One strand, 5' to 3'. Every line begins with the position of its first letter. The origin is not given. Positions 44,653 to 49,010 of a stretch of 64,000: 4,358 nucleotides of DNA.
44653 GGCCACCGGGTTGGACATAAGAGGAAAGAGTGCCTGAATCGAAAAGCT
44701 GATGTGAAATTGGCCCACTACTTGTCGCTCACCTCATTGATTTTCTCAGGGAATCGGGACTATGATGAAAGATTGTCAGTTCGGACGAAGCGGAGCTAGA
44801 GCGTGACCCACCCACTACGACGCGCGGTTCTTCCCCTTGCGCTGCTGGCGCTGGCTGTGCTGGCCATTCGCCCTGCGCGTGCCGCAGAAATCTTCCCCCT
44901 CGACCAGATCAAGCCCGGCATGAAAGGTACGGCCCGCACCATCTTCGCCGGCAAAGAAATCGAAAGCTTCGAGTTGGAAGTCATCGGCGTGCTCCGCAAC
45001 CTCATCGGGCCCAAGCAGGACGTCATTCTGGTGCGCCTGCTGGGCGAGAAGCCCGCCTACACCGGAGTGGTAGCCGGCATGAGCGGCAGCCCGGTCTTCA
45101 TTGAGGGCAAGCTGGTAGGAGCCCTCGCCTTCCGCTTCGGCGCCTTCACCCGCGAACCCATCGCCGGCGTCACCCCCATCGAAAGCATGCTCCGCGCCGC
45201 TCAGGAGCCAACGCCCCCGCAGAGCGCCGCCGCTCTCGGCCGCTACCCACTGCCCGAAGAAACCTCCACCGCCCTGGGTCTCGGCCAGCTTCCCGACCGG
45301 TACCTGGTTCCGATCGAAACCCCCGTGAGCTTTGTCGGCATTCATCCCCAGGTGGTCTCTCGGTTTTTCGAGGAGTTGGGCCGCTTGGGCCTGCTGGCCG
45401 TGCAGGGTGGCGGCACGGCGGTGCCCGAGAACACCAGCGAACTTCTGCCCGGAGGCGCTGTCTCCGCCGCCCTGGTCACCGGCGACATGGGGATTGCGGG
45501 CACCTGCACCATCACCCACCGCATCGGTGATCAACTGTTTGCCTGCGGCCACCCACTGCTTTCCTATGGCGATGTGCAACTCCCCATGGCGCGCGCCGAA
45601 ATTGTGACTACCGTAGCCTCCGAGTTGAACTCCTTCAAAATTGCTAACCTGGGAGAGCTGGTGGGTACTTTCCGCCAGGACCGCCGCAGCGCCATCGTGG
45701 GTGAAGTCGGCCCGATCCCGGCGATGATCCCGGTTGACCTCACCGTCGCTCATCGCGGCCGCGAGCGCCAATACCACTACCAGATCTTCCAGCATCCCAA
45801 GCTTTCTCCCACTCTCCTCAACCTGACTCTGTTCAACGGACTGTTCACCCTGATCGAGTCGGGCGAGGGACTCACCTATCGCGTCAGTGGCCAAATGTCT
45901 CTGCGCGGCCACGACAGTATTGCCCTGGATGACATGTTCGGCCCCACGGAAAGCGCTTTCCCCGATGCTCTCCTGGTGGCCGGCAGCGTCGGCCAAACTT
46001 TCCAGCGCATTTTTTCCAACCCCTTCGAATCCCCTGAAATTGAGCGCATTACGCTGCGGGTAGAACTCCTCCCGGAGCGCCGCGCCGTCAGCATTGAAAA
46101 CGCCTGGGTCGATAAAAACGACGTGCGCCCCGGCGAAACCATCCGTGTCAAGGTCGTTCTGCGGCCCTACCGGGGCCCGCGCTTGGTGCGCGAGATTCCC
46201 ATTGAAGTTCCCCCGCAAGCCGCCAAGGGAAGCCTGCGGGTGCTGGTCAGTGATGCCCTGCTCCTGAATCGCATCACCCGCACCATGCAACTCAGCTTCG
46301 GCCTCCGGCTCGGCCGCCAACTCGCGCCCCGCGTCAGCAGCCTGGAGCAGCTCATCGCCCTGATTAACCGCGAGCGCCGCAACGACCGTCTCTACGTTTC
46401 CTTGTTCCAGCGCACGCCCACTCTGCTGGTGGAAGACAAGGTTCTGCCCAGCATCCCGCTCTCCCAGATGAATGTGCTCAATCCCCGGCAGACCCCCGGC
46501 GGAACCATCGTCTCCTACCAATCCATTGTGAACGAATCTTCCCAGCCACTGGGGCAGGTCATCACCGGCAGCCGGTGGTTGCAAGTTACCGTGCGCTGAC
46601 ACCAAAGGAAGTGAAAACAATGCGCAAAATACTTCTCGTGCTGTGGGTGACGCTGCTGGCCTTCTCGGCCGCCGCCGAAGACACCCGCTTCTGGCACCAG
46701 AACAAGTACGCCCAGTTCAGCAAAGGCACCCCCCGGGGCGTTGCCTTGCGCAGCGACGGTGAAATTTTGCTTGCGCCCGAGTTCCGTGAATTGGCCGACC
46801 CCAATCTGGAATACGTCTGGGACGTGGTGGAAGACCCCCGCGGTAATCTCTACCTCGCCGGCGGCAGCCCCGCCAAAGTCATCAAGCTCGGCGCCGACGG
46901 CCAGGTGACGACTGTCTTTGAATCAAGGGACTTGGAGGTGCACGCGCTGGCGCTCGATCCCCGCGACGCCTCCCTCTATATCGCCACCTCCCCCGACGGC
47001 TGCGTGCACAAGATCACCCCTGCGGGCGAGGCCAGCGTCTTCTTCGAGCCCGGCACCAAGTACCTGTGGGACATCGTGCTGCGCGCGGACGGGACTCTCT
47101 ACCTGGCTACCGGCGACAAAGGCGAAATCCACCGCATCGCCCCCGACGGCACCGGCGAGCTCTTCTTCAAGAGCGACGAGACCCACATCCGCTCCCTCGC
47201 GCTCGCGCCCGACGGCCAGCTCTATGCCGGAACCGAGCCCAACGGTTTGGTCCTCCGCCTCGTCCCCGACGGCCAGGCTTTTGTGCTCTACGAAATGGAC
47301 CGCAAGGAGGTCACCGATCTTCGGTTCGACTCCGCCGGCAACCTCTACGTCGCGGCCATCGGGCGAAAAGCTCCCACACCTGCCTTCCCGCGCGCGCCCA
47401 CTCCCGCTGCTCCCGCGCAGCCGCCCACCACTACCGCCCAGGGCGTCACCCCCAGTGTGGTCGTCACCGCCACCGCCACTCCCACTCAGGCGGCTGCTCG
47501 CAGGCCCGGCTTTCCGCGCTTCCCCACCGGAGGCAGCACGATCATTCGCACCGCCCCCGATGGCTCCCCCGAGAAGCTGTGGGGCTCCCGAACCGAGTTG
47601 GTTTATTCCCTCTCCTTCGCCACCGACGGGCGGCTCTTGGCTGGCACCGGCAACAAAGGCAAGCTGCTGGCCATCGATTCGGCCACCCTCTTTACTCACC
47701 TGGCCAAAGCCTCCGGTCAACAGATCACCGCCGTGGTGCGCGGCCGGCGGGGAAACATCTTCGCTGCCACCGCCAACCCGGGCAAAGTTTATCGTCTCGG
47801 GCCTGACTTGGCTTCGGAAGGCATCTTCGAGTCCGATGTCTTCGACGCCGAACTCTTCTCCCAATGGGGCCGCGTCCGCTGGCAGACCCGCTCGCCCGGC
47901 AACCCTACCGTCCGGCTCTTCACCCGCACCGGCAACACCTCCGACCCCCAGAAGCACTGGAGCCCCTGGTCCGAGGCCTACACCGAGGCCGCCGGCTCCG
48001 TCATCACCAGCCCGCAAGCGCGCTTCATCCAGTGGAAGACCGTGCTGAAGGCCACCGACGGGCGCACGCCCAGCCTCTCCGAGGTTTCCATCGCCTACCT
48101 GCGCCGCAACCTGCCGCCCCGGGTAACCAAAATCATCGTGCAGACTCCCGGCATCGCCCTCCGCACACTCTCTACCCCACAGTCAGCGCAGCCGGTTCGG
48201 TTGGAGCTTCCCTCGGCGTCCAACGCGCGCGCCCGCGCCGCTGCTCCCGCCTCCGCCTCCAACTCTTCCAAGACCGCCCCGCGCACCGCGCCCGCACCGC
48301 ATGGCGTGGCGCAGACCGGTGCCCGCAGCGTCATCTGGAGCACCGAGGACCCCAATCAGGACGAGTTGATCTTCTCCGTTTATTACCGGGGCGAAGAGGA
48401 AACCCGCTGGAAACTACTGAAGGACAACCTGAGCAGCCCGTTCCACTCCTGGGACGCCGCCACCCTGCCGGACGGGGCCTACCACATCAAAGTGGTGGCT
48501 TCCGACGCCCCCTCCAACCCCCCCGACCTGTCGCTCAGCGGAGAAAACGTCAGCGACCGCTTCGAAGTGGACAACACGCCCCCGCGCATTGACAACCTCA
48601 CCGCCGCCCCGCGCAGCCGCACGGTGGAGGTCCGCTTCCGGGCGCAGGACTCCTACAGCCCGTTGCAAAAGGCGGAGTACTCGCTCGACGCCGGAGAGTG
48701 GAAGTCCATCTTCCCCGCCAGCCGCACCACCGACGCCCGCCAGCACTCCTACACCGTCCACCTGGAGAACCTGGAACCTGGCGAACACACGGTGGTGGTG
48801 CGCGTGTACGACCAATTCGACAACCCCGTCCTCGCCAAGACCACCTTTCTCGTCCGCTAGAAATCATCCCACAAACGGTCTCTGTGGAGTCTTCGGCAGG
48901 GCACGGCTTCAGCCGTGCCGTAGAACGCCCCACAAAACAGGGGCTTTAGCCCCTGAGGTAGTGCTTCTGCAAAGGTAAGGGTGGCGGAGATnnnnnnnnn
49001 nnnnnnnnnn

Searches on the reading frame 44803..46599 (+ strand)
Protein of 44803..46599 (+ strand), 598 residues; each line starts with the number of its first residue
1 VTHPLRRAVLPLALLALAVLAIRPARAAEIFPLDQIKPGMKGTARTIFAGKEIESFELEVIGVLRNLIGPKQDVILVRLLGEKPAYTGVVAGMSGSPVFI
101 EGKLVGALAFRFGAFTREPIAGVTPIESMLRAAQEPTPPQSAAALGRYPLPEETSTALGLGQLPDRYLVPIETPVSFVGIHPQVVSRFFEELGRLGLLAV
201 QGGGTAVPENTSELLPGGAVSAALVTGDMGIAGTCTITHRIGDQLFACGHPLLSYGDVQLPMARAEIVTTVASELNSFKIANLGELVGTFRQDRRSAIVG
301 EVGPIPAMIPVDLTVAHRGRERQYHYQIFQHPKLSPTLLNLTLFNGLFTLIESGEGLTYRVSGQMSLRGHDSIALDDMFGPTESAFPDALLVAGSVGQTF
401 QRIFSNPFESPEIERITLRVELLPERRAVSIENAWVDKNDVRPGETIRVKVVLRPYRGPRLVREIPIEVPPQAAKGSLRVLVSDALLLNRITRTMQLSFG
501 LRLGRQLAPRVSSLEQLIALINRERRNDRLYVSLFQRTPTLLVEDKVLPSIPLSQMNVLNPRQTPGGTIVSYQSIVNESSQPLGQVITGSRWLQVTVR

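Call 3: search_protein_families(library=pfam, proteins=[window:44803-46599:+], max_evalue=0.01)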
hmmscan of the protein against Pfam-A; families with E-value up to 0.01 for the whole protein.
window:44803-46599:+ (598 aa): 1 family
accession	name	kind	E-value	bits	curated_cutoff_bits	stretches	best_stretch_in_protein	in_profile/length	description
PF05580.18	Peptidase_S55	-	2.4e-08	34.7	25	1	34-111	116-193/210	SpoIVB peptidase S55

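Call 4: search_protein_families(library=ncbifam, proteins=[window:44803-46599:+], max_evalue=0.01)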
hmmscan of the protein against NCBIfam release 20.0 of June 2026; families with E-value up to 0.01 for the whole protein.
window:44803-46599:+ (598 aa): 1 family
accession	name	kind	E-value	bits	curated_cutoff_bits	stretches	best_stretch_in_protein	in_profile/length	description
TIGR02860.1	spore_IV_B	equivalog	1.1e-07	31.2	305.25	1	34-132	302-398/402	SpoIVB peptidase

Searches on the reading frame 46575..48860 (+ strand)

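Call 3: search_protein_families(library=pfam, proteins=[window:46575-48860:+], max_evalue=0.01)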
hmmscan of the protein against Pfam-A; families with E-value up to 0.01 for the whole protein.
window:46575-48860:+ (761 aa): 6 families
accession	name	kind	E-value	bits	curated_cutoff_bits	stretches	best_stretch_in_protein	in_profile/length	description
PF07494.17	Reg_prop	-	3.8e-11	42.2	20.4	0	79-96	5-22/24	Two component regulator propeller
PF24684.1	Vgb_lyase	-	4.2e-06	26.2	50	1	88-235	22-171/290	Virginiamycin B lyase family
PF08450.18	SGL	-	0.0004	20.5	26.3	0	170-263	9-105/246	SMP-30/Gluconolactonase/LRE-like region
PF00400.38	WD40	-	0.0046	17.9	27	0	340-359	12-29/39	WD domain, G-beta repeat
PF20067.5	SSL_N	-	0.0051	17.1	18.9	0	208-221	26-39/46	Strictosidine synthase-like, N-terminal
PF13750.12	Big_3_3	-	0.0083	16.2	27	0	625-674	6-50/157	Bacterial Ig-like domain (group 3)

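Call 4: search_protein_families(library=ncbifam, proteins=[window:46575-48860:+], max_evalue=0.01)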
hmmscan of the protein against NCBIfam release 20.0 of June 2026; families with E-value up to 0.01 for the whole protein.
window:46575-48860:+ (761 aa): 3 families
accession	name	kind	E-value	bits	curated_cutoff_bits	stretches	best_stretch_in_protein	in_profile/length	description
NF033206.1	ScyE_fam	subfamily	1.3e-11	44.6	80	0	209-265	212-274/333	ScyD/ScyE family protein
NF047446.1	barrel_OmpL47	domain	0.00041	20.8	40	0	684-711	5-32/68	OmpL47-type beta-barrel domain-containing protein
NF033707.1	T9SS_sortase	equivalog_domain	0.0058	14.3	420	1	719-760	947-988/1095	type IX secretion system sortase PorU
